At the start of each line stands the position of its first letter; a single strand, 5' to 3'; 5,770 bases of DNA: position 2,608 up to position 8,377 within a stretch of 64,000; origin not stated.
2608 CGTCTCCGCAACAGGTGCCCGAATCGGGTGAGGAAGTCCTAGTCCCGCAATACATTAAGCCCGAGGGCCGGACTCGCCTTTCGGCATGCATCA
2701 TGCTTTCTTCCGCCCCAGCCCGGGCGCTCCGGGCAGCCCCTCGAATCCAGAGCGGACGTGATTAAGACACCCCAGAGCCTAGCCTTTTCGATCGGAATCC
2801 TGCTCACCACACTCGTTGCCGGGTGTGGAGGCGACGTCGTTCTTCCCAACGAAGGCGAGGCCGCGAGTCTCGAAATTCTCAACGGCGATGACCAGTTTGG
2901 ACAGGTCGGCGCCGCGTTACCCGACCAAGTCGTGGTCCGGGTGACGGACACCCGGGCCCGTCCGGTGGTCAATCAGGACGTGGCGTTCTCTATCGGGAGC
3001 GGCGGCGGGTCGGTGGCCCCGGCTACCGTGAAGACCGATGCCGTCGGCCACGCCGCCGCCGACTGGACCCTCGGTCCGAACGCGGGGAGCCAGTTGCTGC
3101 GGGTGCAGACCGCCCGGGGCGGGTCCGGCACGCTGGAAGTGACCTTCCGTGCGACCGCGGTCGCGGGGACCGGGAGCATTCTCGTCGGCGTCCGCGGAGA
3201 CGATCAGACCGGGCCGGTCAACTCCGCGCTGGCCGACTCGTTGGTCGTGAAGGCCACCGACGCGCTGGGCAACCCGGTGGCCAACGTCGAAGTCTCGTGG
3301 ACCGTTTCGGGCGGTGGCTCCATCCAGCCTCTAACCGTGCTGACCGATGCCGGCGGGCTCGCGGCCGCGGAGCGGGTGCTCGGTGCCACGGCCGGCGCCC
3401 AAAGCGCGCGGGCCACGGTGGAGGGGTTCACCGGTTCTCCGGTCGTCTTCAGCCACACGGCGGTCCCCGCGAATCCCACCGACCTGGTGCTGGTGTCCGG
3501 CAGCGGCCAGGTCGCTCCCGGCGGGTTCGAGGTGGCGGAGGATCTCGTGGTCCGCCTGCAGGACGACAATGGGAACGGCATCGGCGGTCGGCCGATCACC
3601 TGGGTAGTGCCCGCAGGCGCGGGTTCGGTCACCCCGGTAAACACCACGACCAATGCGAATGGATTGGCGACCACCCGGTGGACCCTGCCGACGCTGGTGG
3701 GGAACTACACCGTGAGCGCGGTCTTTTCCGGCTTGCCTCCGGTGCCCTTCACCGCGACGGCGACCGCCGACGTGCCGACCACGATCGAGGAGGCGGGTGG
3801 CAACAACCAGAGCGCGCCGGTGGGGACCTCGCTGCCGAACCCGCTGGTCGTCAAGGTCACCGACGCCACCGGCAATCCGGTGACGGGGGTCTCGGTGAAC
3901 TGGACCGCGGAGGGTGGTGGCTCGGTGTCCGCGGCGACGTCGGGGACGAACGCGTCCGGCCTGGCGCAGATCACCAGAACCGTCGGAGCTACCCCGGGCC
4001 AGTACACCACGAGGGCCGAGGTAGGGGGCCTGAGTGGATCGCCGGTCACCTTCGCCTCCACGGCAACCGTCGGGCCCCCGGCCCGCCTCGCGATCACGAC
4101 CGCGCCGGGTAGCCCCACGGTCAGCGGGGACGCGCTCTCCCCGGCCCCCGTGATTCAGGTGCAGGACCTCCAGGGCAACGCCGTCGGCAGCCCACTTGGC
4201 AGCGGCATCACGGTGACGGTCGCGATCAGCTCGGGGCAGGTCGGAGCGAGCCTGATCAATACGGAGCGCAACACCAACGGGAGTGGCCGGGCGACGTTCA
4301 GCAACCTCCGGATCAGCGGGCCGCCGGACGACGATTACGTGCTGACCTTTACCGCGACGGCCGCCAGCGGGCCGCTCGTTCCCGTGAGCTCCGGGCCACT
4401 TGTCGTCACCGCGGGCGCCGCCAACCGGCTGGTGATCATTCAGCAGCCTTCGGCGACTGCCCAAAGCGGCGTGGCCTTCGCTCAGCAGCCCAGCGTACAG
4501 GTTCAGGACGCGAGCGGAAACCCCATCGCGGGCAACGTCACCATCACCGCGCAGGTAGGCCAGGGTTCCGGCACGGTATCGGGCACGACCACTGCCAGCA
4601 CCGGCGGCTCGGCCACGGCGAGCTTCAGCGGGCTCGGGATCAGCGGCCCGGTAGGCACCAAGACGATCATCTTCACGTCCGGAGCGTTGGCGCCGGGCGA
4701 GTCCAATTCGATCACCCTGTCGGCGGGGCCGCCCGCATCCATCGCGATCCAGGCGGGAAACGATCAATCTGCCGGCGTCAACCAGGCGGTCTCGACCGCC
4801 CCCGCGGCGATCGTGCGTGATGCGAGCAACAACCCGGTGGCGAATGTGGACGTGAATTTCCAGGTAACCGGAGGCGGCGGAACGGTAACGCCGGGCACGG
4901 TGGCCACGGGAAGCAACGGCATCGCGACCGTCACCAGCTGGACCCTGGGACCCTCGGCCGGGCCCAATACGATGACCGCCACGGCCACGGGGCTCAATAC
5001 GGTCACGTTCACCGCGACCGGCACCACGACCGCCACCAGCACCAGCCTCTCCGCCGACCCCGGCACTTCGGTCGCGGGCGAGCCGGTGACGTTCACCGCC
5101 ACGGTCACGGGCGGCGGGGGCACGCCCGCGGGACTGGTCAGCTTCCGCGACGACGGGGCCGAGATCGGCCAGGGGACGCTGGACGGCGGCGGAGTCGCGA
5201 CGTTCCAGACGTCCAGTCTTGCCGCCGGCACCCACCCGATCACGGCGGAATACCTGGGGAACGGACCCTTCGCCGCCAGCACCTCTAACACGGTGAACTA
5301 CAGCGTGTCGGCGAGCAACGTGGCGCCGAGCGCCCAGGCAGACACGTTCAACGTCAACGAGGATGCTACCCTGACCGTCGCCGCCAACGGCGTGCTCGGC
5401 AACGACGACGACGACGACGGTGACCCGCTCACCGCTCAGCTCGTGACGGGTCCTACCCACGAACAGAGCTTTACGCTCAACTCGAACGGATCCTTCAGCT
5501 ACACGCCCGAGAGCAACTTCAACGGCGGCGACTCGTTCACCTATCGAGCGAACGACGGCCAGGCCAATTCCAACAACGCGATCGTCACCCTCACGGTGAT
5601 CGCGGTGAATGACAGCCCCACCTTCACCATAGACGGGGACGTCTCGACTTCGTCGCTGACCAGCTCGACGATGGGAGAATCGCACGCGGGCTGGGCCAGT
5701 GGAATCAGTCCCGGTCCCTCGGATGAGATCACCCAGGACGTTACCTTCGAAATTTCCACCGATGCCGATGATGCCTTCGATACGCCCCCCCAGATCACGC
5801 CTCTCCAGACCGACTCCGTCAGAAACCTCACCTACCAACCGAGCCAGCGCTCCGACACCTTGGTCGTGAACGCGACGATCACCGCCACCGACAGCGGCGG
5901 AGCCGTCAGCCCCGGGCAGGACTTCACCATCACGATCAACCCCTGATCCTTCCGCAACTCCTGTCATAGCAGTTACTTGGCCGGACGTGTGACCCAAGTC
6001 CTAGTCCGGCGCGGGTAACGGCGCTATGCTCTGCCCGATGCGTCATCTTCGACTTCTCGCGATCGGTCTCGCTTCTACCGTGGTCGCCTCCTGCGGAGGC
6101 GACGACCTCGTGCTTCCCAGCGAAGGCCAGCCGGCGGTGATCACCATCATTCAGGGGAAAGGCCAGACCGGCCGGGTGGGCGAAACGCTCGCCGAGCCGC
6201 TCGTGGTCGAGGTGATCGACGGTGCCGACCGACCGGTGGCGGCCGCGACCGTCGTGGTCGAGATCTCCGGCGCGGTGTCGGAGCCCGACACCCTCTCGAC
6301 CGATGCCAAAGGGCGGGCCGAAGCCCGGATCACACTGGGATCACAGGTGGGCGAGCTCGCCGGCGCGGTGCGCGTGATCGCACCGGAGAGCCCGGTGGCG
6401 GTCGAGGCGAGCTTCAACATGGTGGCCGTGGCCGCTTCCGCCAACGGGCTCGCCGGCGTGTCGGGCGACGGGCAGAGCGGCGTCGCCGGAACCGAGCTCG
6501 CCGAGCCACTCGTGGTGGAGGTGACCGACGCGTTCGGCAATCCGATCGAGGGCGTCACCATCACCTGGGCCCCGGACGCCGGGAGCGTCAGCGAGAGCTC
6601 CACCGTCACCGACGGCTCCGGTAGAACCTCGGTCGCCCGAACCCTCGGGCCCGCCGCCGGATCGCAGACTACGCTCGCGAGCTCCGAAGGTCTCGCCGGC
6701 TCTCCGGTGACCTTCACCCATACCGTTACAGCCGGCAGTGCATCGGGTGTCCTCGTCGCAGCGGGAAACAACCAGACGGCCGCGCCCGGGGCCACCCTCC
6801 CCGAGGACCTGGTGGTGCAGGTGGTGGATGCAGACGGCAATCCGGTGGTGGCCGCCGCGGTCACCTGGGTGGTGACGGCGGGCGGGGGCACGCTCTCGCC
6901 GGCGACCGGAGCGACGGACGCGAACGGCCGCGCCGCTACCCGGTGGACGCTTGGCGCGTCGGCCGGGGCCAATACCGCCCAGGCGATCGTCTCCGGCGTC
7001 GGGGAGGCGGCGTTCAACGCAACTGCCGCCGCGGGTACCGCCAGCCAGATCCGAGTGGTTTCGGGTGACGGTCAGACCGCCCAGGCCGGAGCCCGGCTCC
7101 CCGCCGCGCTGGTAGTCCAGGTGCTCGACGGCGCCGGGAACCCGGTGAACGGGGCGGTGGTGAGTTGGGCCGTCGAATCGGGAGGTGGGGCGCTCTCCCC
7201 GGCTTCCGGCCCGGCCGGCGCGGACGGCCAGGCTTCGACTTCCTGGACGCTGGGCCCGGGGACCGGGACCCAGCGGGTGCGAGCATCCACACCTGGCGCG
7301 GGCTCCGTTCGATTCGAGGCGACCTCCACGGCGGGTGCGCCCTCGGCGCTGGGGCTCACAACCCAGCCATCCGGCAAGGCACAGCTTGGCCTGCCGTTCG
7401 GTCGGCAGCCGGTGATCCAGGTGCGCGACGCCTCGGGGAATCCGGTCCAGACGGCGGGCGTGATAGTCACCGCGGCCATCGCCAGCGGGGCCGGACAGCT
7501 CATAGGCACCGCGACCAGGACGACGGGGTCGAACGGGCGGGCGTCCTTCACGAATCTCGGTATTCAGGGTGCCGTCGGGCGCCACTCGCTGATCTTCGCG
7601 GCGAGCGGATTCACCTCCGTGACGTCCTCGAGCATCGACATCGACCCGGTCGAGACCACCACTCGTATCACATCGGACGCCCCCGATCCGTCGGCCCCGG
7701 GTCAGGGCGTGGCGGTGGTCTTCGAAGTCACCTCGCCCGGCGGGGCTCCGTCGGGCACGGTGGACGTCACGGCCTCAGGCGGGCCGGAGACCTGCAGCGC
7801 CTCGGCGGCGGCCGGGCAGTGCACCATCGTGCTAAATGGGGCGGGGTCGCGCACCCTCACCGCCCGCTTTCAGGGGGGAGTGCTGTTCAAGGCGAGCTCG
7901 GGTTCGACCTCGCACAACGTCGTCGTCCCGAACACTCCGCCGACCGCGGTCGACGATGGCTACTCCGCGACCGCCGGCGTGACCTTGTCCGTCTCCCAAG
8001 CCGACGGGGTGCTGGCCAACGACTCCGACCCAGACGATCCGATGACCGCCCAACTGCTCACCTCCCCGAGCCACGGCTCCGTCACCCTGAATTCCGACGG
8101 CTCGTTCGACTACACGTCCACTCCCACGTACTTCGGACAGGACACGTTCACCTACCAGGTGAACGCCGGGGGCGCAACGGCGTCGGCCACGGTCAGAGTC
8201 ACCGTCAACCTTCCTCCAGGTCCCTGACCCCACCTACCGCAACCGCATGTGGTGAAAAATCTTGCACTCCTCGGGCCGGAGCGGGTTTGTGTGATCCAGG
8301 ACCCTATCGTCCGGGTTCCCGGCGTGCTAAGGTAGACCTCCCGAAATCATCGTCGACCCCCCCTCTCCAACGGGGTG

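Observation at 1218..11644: Co-directional block: small beta-barrel OMP followed by five paralogous Ig-fold lipoproteins sharing one N-terminal module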

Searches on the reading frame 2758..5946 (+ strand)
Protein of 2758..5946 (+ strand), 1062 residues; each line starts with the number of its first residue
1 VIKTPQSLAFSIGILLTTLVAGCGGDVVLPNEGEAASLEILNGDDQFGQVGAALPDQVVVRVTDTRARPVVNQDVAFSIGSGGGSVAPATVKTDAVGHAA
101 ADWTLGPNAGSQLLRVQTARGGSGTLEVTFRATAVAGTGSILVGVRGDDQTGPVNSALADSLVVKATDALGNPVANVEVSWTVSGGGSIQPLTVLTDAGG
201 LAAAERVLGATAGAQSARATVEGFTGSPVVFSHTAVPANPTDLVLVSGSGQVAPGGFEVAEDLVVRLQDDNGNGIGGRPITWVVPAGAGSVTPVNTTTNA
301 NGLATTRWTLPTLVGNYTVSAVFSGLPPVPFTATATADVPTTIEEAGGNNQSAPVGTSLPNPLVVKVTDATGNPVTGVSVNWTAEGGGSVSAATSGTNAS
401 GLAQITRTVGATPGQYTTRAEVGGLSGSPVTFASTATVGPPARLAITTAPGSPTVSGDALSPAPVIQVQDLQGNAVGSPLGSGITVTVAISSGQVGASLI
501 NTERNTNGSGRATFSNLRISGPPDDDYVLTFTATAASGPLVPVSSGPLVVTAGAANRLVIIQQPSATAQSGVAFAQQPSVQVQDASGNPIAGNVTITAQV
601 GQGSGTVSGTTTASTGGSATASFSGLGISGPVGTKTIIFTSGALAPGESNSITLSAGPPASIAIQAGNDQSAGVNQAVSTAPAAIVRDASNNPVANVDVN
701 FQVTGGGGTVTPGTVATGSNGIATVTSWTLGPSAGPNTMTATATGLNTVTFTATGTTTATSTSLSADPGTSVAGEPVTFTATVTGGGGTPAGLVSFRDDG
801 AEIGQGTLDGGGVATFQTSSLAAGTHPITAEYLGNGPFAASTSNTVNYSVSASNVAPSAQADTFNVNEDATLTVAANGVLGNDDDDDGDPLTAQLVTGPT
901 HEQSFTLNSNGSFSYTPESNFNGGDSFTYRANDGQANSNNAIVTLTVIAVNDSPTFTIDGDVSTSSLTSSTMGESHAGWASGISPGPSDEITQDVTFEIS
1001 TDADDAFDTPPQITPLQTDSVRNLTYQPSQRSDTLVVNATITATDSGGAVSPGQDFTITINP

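Call 9: search_protein_families(library=pfam, proteins=[window:2758-5946:+], max_evalue=0.01)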
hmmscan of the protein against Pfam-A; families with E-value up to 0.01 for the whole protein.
window:2758-5946:+ (1062 aa): 8 families
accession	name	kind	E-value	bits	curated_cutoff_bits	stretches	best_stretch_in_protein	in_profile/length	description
PF02369.22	Big_1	-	8e-40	135.3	34.9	5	361-431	19-89/93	Bacterial Ig-like domain (group 1)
PF16640.11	Big_3_5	-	5.6e-21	75.3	35.5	1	764-850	1-87/88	Bacterial Ig-like domain (group 3)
PF17963.7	Big_9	-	2.7e-20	73.5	23.6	1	854-946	1-89/89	Bacterial Ig domain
PF17892.7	Cadherin_5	-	1.5e-18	66.9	26.5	1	854-947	2-97/98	Cadherin-like domain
PF17803.7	Cadherin_4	-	8.7e-15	55.4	25.1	1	845-915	2-71/71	Bacterial cadherin-like domain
PF17789.7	MG4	-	7e-08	33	24.7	0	360-406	15-59/95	Macroglobulin domain MG4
PF13620.12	CarboxypepD_reg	-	0.0011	19.7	32.3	0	365-428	4-62/82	Carboxypeptidase regulatory-like domain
PF09829.14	DUF2057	-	0.0099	16.5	24.2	0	543-606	58-123/192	Uncharacterized protein conserved in bacteria (DUF2057)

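Call 10: search_protein_families(library=ncbifam, proteins=[window:2758-5946:+], max_evalue=0.01)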
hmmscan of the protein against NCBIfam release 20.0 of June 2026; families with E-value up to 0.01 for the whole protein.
window:2758-5946:+ (1062 aa): 2 families
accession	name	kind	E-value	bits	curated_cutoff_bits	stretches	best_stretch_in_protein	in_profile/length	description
NF012211.1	tand_rpt_95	domain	3.3e-21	75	90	1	866-957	2-94/98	tandem-95 repeat protein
TIGR04134.1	lipo_with_rSAM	hypoth_equivalog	0.0021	18.1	39.8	0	365-409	44-93/150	radical SAM-associated putative lipoprotein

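Call 75: list_cluster_members(proteins=[P0001, P0271, window:2758-5946:+, window:6026-8227:+, window:8382-9725:+, window:9725-11644:+])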
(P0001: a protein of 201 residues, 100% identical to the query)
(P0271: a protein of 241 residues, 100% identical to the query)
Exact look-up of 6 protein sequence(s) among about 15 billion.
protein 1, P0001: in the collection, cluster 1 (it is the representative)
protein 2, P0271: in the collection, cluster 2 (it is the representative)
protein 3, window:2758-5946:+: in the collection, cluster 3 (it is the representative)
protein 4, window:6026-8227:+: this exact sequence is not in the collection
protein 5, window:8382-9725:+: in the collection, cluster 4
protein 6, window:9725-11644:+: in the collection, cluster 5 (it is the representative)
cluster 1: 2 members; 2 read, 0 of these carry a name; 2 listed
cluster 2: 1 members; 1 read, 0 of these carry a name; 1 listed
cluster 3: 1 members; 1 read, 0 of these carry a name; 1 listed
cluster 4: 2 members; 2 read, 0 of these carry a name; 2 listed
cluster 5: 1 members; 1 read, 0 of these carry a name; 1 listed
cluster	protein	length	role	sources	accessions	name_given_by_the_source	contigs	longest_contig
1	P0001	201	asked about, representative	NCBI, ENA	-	-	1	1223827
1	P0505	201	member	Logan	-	-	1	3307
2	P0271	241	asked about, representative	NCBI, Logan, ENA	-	-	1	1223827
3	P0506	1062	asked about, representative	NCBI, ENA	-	-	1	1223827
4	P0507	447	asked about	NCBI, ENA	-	-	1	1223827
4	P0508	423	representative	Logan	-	-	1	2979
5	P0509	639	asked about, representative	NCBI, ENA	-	-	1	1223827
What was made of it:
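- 2758..5946 (+): P2, a 1062-aa lipoprotein. Cys23 is followed by the tether, seven Big_1-like repeats (residues 42-754), Big_3_5 (764-850), a Big_9/cadherin-like domain (854-947) and a C-terminal region of about 110 aa. The exact protein is on record in the public collection (call 75).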

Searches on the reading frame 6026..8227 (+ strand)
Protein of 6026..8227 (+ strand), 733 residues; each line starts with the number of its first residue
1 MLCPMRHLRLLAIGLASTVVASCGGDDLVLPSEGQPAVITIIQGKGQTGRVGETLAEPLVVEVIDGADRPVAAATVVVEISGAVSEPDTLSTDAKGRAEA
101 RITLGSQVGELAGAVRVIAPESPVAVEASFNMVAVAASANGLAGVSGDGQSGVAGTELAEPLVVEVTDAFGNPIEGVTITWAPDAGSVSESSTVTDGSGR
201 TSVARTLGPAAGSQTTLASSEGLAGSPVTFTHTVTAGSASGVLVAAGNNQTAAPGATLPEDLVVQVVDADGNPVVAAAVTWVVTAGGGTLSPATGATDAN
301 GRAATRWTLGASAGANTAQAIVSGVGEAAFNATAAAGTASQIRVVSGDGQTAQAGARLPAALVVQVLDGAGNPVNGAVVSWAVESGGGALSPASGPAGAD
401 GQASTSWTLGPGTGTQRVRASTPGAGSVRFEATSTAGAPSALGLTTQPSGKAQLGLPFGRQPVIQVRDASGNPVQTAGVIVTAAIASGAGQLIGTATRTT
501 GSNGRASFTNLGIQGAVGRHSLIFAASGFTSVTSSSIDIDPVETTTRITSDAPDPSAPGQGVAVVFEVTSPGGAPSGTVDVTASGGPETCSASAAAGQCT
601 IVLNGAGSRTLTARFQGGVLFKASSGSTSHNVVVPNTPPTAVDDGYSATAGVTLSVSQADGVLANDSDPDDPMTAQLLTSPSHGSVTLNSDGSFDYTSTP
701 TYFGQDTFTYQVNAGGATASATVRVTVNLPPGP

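Call 9: search_protein_families(library=pfam, proteins=[window:6026-8227:+], max_evalue=0.01)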
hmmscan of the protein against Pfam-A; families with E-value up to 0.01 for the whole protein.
window:6026-8227:+ (733 aa): 12 families
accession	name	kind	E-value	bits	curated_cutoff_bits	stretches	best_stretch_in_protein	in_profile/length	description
PF02369.22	Big_1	-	1.6e-28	99.1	34.9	4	161-231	20-91/93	Bacterial Ig-like domain (group 1)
PF17963.7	Big_9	-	5e-18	66.2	23.6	1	636-726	1-89/89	Bacterial Ig domain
PF13620.12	CarboxypepD_reg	-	6.9e-15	55.6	32.3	2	465-546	5-76/82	Carboxypeptidase regulatory-like domain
PF17803.7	Cadherin_4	-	6.6e-14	52.6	25.1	1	631-696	6-71/71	Bacterial cadherin-like domain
PF17789.7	MG4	-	4.5e-13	49.7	24.7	0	60-123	19-81/95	Macroglobulin domain MG4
PF17892.7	Cadherin_5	-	5.7e-11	42.5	26.5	1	636-728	2-98/98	Cadherin-like domain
PF24107.1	DUF7382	-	8.1e-07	29.3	27.4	1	464-508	24-64/65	Domain of unknown function (DUF7382)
PF09134.16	Invasin_D3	-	2e-06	28.6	33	0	261-331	23-88/98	Invasin, domain 3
PF16640.11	Big_3_5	-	3e-06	28.1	35.5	1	551-632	3-87/88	Bacterial Ig-like domain (group 3)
PF21834.1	DUF6894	-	5.2e-05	23.7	24.1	0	254-279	43-68/69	Domain of unknown function (DUF6894)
PF24025.1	Ig_DR_A0283-like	-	0.00034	21.3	27.1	0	460-511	7-53/102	DR_A0283-like, Ig-like domain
PF18565.7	Glyco_hydro2_C5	-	0.0048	17.2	32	0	464-499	22-56/103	Glycoside hydrolase family 2 C-terminal domain 5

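Call 10: search_protein_families(library=ncbifam, proteins=[window:6026-8227:+], max_evalue=0.01)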
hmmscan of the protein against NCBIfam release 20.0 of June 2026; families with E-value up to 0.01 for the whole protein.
window:6026-8227:+ (733 aa): 2 families
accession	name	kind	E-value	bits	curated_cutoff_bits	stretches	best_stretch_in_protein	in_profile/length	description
NF012211.1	tand_rpt_95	domain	1.4e-12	47.3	90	1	658-728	11-85/98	tandem-95 repeat protein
TIGR04134.1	lipo_with_rSAM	hypoth_equivalog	0.00058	19.9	39.8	0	61-100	44-89/150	radical SAM-associated putative lipoprotein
